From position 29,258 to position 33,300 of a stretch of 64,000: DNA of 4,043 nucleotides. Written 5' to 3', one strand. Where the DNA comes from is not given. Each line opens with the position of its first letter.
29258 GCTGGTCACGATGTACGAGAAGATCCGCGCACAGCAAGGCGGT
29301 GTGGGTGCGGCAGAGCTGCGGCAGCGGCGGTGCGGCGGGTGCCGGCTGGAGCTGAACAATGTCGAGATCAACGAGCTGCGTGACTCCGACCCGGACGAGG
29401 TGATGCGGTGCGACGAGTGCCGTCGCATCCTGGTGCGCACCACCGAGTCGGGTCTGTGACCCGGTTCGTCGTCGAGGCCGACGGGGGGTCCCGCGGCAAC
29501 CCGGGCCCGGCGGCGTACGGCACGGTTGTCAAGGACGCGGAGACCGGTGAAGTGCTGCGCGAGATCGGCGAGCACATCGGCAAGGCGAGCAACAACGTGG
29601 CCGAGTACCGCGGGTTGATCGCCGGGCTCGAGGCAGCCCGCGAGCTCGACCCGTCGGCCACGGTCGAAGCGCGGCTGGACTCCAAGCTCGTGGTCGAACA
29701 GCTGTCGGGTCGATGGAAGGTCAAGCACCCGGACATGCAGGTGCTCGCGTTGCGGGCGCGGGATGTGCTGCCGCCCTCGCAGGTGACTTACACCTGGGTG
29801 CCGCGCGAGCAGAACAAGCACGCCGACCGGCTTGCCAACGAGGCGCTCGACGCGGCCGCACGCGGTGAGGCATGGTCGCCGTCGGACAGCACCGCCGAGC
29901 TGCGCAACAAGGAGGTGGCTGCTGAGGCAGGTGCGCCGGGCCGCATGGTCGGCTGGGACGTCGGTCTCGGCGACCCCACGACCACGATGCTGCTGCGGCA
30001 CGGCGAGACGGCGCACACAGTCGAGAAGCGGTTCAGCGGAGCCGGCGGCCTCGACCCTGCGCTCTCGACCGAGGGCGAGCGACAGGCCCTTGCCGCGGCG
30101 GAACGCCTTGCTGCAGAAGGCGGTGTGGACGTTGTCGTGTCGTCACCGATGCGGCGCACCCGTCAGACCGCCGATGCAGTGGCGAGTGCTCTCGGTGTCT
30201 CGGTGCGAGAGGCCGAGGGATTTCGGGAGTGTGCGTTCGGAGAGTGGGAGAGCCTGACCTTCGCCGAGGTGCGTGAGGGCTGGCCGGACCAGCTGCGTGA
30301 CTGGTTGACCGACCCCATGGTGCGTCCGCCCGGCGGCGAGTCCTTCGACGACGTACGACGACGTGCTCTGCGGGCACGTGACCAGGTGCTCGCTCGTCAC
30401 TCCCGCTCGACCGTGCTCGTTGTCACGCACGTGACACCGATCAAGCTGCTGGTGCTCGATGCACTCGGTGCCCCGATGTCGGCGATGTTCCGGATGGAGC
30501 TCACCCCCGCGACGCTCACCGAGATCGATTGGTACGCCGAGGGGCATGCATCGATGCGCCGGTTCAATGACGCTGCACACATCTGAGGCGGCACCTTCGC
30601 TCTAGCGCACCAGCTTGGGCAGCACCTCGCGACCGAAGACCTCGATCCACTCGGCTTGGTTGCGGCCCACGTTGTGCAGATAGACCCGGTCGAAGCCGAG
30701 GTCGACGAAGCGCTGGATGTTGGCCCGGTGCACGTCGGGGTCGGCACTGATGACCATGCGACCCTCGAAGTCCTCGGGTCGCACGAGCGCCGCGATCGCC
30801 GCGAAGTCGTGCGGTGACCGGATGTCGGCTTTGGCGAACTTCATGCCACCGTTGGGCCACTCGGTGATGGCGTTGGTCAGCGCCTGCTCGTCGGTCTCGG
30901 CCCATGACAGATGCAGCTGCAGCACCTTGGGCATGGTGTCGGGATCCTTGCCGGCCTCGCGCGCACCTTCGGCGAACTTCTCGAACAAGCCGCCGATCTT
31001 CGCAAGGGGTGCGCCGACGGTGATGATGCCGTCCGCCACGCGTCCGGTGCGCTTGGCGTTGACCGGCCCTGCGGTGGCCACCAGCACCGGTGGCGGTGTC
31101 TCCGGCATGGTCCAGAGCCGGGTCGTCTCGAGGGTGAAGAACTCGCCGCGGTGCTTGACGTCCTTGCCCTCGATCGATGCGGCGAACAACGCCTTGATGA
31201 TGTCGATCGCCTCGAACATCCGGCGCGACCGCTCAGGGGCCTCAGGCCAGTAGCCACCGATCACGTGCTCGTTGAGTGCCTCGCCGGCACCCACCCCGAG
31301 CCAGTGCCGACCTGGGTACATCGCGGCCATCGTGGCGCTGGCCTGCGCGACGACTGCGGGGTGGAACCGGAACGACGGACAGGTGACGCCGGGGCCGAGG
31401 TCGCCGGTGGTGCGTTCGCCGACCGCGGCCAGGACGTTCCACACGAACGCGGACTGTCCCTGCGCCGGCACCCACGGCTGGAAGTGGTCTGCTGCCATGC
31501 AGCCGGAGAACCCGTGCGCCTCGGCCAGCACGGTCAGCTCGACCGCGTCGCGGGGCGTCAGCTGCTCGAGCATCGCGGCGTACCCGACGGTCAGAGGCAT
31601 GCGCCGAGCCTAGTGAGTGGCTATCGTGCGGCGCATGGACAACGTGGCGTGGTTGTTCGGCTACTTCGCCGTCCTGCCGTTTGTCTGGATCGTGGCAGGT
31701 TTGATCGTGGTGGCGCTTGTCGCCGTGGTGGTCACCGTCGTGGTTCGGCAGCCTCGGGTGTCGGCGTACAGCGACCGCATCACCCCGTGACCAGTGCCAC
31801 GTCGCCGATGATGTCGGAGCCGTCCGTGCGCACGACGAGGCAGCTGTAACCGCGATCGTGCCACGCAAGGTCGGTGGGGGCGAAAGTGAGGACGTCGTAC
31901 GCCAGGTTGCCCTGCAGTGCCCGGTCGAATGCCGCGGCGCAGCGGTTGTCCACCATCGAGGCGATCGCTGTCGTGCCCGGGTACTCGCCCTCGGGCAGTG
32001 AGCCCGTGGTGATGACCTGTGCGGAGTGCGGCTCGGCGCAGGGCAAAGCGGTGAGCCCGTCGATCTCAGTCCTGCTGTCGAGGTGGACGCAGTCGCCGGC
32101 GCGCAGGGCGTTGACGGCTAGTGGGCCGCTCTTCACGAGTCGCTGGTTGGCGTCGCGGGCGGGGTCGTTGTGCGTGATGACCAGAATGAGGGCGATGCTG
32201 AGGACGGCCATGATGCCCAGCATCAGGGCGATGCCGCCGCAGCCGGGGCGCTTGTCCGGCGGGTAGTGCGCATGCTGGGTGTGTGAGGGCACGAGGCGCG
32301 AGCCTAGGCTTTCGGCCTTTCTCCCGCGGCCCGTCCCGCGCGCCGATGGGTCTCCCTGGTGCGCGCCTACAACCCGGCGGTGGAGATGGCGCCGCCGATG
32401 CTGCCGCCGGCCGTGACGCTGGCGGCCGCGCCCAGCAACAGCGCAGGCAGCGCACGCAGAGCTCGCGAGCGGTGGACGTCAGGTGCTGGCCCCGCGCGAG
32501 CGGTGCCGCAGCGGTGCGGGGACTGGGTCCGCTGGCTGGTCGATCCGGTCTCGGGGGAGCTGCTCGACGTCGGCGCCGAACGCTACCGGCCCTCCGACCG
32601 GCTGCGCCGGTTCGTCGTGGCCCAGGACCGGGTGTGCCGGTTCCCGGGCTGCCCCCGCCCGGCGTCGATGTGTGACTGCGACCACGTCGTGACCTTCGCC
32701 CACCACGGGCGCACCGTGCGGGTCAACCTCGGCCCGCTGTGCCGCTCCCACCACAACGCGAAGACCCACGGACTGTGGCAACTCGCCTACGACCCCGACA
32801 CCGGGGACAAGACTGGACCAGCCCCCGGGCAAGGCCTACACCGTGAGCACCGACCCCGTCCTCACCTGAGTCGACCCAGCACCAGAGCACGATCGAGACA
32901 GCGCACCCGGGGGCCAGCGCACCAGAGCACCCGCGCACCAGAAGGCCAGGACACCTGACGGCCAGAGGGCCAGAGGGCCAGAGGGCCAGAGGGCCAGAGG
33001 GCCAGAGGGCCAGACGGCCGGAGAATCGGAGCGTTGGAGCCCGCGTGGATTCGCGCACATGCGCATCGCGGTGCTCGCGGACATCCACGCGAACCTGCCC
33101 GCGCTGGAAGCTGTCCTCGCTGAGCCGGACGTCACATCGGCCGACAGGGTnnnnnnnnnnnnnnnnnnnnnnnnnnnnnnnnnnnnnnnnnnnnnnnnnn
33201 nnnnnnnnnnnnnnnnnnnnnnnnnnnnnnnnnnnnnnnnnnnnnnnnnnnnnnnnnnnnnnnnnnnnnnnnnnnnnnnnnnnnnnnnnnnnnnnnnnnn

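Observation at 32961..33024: Perfect (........)6 octanucleotide microsatellite immediately upstream of the metallophosphoesterase gene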

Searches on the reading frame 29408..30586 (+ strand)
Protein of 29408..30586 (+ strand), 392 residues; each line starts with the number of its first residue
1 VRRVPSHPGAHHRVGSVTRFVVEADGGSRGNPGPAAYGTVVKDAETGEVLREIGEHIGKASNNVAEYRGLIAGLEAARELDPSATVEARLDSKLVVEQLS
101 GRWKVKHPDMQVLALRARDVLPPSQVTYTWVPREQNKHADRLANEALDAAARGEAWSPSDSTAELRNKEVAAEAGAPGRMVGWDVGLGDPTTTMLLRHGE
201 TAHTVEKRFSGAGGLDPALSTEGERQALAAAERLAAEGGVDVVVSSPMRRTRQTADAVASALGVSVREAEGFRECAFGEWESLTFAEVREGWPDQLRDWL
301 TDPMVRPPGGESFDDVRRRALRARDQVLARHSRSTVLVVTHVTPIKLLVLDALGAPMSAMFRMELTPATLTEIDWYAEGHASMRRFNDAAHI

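Call 5: search_protein_families(library=pfam, proteins=[window:29408-30586:+], max_evalue=0.01)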
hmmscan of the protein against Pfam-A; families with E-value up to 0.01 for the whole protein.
window:29408-30586:+ (392 aa): 3 families
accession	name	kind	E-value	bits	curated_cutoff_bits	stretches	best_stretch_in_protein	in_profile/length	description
PF00300.27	His_Phos_1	-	2.7e-55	187.5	21.7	1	194-388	2-193/194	Histidine phosphatase superfamily (branch 1)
PF13456.12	RVT_3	-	8.6e-18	64.9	21.6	1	24-146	2-123/123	Reverse transcriptase-like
PF00075.30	RNase_H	-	1.5e-06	28.9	25.8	1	22-146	6-139/141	RNase H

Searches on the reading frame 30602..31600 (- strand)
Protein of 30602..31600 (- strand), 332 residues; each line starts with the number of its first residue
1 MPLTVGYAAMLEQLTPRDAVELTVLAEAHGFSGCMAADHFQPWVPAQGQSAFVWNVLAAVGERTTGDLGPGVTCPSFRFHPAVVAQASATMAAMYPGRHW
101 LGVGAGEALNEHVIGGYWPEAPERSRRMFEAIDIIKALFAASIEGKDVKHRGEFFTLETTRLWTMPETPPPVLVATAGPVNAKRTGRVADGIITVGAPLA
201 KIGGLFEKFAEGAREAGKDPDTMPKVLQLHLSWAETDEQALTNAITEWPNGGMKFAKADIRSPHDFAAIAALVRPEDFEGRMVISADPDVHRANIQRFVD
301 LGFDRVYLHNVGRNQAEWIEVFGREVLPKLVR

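Call 5: search_protein_families(library=pfam, proteins=[window:30602-31600:-], max_evalue=0.01)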
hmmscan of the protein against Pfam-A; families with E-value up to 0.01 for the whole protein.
window:30602-31600:- (332 aa): 1 family
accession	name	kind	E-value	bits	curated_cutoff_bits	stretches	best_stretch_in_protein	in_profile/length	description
PF00296.26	Bac_luciferase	-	7.5e-54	183.6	27.9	1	14-305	20-314/314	Luciferase-like monooxygenase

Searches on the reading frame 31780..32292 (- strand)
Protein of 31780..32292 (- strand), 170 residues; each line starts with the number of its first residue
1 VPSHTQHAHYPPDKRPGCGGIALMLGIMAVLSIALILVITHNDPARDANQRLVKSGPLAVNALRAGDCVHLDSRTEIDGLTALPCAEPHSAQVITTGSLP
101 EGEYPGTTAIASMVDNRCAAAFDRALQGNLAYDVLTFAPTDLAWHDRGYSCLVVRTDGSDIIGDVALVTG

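Call 5: search_protein_families(library=pfam, proteins=[window:31780-32292:-], max_evalue=0.01)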
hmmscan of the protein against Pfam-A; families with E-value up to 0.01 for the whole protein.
window:31780-32292:- (170 aa): 1 family
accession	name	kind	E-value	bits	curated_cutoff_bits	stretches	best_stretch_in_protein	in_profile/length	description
PF13845.11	Septum_form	-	3.3e-07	30.5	25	1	65-135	131-206/227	Septum formation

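Call 34: find_encoding_contigs(protein=window:31780-32292:-, flank=3000, max_places=10)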
Protein window:31780-32292:- (170 aa): 2 contigs read that carry it; 2 places shown.
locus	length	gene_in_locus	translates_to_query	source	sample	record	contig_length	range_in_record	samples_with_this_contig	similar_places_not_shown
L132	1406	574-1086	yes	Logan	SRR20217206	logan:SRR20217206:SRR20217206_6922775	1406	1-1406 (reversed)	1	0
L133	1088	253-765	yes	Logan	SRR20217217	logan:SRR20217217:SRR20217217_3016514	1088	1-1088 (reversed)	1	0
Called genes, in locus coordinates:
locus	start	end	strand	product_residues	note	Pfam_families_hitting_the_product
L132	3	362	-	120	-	?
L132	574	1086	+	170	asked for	PF13845:Septum_form (weak)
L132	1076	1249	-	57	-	-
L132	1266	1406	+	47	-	?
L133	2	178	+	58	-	?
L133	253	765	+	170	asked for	PF13845:Septum_form (weak)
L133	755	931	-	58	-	-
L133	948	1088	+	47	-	?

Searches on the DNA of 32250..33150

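Call 59: search_rna_families(source=window, start=32250, end=33150, threshold=evalue, max_evalue=1)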
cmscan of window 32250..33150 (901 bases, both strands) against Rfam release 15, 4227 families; matches with E-value up to 1: 0.
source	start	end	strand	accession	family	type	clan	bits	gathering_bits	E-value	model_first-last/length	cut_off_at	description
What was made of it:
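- On Known structured RNA (Rfam): No match at E<=1 in 32250-33150 (call 59).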

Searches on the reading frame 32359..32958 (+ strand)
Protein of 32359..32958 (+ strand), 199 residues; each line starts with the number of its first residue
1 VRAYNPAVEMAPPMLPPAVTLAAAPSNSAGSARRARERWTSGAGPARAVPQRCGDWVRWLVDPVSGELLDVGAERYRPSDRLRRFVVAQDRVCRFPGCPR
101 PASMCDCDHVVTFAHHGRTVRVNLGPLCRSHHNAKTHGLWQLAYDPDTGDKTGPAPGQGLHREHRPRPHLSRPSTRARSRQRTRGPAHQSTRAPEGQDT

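Call 5: search_protein_families(library=pfam, proteins=[window:32359-32958:+], max_evalue=0.01)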
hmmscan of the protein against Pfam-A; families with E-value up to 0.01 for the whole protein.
window:32359-32958:+ (199 aa): 1 family
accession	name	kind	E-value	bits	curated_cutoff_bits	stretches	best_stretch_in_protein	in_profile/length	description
PF01844.29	HNH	-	0.0036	17.9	21.4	1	98-137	9-46/47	HNH endonuclease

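Call 63: list_cluster_members(proteins=[window:32359-32955:+, window:32380-32955:+, window:32386-32955:+, window:32398-32955:+, window:32413-32955:+, window:32503-32955:+, window:32617-32955:+, window:32632-32955:+])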
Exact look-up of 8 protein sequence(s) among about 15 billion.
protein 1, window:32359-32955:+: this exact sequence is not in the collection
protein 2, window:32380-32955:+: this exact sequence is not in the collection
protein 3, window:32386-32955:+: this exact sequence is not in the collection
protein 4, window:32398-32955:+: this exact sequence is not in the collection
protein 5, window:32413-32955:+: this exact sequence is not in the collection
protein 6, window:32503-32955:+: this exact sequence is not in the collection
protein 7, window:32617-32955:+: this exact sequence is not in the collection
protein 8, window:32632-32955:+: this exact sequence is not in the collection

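Call 65: list_cluster_members(proteins=[window:32359-32955:+, window:32380-32955:+, window:32413-32955:+, window:32503-32955:+, window:32617-32955:+, window:32632-32955:+, window:32689-32955:+, window:32716-32955:+, window:32726-33088:-, window:32839-33168:-])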
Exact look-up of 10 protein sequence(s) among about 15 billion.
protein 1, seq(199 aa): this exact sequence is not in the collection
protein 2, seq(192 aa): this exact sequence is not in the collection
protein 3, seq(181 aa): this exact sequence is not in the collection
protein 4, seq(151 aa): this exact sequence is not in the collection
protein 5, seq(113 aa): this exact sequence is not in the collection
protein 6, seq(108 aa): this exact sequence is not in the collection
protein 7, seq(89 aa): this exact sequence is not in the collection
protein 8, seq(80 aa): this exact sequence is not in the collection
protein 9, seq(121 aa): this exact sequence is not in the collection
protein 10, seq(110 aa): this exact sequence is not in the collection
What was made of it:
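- Tried and rejected: The HNH-remnant ORF (all start variants) and both minus-strand ORFs are not in the collection (calls 63, 65).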

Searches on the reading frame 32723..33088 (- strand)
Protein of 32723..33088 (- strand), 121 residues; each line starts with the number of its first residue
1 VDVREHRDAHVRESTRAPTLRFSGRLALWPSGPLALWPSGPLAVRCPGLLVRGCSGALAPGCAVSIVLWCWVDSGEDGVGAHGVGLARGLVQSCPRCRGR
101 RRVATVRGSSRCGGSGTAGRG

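Call 61: search_protein_families(library=pfam, proteins=[window:32723-33088:-], max_evalue=0.1)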
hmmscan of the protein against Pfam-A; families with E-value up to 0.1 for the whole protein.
window:32723-33088:- (121 aa): 0 families
